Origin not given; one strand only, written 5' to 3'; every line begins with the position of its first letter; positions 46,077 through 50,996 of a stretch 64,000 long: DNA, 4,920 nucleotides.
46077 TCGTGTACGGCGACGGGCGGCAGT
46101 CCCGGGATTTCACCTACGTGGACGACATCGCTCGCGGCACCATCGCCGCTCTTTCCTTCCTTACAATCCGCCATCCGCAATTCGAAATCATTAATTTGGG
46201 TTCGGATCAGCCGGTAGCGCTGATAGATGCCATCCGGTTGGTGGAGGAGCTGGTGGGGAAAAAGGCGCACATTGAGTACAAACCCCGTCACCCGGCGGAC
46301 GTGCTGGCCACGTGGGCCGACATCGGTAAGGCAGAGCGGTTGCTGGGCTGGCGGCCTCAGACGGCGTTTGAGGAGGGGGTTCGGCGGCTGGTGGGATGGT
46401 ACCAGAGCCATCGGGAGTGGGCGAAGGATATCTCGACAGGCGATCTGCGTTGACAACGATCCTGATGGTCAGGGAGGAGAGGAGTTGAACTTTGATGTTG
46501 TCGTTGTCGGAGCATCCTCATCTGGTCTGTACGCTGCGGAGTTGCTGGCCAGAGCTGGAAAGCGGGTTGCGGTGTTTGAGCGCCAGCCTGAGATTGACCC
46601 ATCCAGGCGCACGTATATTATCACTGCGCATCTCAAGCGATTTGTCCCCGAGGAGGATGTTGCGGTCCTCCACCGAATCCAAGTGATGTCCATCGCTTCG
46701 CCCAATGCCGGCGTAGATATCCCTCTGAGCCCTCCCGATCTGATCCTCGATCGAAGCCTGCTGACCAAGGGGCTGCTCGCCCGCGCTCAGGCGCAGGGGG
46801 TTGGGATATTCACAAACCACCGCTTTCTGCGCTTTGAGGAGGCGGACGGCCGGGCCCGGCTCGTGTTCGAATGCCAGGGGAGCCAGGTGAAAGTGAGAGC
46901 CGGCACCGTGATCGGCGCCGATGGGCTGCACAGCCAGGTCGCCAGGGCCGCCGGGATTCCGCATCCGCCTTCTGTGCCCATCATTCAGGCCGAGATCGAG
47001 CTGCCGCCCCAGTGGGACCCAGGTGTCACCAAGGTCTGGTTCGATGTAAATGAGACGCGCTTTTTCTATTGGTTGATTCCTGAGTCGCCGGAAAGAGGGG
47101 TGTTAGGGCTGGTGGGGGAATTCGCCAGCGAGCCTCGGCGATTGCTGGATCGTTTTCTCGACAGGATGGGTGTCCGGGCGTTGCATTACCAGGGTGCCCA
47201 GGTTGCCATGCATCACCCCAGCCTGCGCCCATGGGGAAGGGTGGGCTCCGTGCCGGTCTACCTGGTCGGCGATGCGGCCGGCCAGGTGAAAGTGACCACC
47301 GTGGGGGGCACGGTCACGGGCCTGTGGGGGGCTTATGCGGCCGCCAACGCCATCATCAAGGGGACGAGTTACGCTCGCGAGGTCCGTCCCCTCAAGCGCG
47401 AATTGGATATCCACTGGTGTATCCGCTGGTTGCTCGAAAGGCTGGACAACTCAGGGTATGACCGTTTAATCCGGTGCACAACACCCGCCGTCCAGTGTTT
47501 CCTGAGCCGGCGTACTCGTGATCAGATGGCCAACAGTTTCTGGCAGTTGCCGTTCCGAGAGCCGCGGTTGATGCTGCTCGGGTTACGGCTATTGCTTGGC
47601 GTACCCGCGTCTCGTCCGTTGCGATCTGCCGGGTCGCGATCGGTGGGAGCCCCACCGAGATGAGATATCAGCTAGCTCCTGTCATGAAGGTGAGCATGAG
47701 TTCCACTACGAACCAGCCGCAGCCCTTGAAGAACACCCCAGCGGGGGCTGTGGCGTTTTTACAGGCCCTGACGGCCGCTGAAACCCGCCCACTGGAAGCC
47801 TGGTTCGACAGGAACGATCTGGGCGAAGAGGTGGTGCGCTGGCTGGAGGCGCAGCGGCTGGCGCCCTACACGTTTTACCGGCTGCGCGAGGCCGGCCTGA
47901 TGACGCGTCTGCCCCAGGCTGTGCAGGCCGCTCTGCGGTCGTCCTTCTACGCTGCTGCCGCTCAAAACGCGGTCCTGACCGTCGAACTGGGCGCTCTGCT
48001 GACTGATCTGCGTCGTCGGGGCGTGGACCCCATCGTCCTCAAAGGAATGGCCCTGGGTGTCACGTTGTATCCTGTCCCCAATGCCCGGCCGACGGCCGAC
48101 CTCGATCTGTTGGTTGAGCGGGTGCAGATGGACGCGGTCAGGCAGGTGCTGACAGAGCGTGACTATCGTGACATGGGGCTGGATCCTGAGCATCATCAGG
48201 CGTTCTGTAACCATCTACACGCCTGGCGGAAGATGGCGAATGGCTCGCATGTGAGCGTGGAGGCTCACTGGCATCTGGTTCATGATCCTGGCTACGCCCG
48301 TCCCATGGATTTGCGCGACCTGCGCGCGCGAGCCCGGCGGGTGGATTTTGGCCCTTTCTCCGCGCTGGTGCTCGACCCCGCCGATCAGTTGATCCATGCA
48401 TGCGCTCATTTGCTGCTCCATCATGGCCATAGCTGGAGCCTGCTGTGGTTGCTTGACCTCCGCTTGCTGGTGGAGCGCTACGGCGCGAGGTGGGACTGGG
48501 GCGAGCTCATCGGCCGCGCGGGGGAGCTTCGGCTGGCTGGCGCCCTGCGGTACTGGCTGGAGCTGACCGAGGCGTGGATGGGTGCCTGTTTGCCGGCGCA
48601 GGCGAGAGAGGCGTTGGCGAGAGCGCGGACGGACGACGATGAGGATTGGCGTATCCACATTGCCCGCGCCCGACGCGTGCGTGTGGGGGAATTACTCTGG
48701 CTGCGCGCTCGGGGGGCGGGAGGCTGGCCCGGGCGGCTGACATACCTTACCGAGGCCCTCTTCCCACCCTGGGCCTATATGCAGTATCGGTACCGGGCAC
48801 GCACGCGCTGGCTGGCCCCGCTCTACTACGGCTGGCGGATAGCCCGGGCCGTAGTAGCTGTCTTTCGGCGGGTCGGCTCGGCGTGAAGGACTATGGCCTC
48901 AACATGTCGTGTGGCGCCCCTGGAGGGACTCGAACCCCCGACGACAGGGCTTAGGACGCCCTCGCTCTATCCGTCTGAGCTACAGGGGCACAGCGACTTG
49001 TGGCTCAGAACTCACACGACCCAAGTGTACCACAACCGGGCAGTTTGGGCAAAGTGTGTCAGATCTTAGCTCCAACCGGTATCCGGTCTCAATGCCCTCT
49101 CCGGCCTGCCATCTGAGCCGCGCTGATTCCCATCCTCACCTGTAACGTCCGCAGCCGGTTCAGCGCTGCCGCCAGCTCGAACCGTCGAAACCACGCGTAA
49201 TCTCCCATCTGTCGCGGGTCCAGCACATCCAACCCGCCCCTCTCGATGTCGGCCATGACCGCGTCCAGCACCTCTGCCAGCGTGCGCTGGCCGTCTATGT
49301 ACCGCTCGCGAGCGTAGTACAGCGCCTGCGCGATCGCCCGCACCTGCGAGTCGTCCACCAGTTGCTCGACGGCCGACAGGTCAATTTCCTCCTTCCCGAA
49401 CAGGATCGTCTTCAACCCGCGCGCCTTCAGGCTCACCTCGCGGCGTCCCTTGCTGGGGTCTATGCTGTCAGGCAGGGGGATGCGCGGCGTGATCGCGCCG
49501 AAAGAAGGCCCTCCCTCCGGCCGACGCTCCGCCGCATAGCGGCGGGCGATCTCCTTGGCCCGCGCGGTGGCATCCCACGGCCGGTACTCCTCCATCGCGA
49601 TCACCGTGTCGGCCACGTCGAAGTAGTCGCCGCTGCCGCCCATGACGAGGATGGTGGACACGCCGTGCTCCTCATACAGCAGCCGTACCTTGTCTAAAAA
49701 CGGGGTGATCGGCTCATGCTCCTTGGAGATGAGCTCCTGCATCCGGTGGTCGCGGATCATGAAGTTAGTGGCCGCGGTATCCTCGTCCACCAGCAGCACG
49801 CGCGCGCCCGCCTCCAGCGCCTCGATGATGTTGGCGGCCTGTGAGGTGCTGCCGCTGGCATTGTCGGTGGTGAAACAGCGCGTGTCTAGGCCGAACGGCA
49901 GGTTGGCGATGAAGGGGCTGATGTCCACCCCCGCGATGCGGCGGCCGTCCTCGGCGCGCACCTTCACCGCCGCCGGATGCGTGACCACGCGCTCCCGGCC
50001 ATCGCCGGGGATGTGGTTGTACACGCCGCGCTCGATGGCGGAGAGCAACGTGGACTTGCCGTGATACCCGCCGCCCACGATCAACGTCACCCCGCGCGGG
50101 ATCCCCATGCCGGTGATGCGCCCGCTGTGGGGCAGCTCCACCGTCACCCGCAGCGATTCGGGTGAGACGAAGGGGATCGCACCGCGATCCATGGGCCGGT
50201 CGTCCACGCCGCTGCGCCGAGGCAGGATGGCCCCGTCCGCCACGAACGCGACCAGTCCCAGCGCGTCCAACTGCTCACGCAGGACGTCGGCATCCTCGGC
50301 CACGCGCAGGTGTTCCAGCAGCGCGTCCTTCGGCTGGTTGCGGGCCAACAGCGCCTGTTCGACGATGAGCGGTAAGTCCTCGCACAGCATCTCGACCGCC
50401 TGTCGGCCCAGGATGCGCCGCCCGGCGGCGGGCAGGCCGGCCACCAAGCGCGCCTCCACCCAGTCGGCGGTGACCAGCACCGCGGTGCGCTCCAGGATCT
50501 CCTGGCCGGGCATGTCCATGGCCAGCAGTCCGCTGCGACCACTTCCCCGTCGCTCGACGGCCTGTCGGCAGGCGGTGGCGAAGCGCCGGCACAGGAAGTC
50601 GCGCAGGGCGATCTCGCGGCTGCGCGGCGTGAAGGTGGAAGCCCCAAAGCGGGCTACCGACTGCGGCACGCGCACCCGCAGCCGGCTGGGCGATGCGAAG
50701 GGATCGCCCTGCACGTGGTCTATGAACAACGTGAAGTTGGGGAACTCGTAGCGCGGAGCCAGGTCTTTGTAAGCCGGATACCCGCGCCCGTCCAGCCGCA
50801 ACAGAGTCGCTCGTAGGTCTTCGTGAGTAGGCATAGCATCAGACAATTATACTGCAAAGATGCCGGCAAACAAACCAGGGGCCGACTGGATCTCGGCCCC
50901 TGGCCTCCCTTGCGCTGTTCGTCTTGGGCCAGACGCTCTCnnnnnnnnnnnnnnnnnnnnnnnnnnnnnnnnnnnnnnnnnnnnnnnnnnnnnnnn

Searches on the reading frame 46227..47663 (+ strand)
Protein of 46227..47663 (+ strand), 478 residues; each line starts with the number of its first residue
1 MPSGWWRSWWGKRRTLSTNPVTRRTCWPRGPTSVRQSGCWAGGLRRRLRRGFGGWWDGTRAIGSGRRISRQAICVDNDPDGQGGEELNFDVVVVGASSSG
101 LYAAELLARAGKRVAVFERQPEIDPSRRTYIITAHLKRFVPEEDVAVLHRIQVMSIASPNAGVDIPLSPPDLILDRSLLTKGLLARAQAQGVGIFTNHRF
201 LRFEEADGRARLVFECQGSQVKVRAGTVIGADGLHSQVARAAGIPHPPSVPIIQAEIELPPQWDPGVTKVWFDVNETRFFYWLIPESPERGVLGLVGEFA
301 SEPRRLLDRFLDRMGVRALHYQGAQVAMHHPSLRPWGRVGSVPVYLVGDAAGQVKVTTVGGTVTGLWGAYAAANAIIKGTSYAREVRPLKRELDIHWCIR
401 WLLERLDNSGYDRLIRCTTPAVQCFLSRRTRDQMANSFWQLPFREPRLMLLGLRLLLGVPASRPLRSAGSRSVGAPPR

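Call 51: search_protein_families(library=pfam, proteins=[window:46227-47663:+], max_evalue=0.0001)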
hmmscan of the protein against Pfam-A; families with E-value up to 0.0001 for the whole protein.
window:46227-47663:+ (478 aa): 6 families
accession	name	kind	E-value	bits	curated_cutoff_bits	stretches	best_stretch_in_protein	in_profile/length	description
PF01494.25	FAD_binding_3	-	4.3e-16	59.5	22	1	89-286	2-218/349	FAD binding domain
PF01266.30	DAO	-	2.1e-11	44.4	27.9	1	171-285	143-259/353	FAD dependent oxidoreductase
PF07992.20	Pyr_redox_2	-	2.7e-06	27.5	26.1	0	90-158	144-211/291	Pyridine nucleotide-disulphide oxidoreductase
PF13450.12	NAD_binding_8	-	3.5e-06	27.6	21.9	1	93-123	1-31/68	NAD(P)-binding Rossmann-like domain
PF00070.33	Pyr_redox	-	8.2e-06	26.7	22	0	91-124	2-35/82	Pyridine nucleotide-disulphide oxidoreductase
PF03486.20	HI0933_like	-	6.1e-05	23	50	0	90-123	2-35/244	HI0933-like protein Rossmann domain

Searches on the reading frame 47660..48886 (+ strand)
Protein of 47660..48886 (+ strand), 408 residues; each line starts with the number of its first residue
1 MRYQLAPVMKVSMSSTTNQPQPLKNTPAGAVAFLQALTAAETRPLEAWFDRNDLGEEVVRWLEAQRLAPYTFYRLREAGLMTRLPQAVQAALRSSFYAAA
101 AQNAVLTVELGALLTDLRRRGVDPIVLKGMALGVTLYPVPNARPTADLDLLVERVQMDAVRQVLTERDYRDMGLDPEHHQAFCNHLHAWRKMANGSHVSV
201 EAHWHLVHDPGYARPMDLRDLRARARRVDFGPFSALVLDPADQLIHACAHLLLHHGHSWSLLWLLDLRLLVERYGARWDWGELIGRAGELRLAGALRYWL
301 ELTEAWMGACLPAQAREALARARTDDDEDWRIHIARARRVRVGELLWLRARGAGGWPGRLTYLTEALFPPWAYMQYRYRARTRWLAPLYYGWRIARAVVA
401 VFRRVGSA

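Call 51: search_protein_families(library=pfam, proteins=[window:47660-48886:+], max_evalue=0.0001)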
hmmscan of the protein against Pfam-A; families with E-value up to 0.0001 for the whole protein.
window:47660-48886:+ (408 aa): 1 family
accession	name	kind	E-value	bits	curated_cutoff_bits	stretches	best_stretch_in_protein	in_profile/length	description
PF14907.12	NTP_transf_5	-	7.3e-51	173.6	31.2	1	56-308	6-249/249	Uncharacterised nucleotidyltransferase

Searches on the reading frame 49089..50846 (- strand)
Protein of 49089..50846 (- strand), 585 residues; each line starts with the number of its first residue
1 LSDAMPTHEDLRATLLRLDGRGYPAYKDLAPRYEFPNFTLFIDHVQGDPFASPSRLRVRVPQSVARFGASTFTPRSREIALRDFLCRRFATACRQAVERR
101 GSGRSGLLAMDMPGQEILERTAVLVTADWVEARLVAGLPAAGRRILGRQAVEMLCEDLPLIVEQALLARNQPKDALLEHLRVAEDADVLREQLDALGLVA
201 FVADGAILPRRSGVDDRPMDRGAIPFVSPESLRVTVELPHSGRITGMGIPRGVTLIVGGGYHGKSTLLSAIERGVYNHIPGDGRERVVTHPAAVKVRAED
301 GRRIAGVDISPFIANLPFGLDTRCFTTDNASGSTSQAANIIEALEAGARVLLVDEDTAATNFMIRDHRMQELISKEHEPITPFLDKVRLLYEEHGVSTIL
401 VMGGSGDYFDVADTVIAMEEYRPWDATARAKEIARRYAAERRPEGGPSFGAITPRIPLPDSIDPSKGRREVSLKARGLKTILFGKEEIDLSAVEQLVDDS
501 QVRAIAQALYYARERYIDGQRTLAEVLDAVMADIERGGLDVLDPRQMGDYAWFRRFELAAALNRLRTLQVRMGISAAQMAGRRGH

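Call 3: search_protein_families(library=pfam, proteins=[window:49089-50846:-], max_evalue=0.01)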
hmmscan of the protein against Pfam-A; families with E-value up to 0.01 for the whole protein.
window:49089-50846:- (585 aa): 3 families
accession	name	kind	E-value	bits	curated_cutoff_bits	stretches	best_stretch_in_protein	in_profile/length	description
PF09818.15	ABC_ATPase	-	7.3e-131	435.8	23.2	1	173-451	2-279/283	P-loop domain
PF20446.3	ABC_N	-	9.1e-57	191.9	26.5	1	9-168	2-161/162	ATPase of the ABC class N-terminal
PF21117.3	MRB1590_C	-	1.8e-38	131.7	27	1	473-571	2-102/102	MRB1590 C-terminal domain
